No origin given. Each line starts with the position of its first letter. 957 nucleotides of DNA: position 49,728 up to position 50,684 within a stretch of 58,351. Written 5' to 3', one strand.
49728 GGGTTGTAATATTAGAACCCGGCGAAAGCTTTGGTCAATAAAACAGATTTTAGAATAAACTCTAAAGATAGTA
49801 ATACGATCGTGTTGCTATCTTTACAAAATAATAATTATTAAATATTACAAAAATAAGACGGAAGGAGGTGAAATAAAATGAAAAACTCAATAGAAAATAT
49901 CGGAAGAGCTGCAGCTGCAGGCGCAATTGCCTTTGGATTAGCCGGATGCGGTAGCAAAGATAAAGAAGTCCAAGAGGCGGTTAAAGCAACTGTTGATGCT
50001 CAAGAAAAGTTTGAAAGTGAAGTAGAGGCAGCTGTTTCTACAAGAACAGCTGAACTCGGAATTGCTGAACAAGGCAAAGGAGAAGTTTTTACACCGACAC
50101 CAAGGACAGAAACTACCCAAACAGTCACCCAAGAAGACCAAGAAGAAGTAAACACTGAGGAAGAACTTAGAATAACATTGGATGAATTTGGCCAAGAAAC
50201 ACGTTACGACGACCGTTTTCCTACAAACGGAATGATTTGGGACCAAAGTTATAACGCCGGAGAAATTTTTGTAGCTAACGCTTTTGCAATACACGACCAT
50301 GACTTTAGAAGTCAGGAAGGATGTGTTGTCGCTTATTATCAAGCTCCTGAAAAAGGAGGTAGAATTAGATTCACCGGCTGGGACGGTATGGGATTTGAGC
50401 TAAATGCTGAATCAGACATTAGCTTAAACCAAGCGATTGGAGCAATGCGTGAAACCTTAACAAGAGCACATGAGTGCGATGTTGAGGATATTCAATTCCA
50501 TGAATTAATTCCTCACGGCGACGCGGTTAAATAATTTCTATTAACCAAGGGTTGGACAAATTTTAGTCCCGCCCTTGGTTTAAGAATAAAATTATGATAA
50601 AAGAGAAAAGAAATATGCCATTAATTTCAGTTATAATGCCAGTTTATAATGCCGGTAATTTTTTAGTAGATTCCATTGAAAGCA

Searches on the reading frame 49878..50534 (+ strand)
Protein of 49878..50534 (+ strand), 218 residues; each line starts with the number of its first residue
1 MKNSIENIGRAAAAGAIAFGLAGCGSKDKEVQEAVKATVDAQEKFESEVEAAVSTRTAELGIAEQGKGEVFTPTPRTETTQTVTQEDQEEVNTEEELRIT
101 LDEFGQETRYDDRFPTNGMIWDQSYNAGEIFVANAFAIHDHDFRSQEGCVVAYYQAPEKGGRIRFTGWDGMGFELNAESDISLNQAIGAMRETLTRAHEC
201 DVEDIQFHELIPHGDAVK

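Call 40: search_protein_families(library=ncbifam, proteins=[window:49878-50534:+], max_evalue=0.01)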
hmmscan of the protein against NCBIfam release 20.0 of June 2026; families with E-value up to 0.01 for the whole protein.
window:49878-50534:+ (218 aa): 1 family
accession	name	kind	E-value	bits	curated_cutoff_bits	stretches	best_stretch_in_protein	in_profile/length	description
NF053532.1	lipo_SCO4651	subfamily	0.0071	16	65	1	8-62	3-57/277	SCO4651 family lipoprotein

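Call 77: search_protein_families(library=pfam, proteins=[window:49878-50534:+], max_evalue=0.001)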
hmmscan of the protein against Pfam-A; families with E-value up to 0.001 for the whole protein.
window:49878-50534:+ (218 aa): 0 families
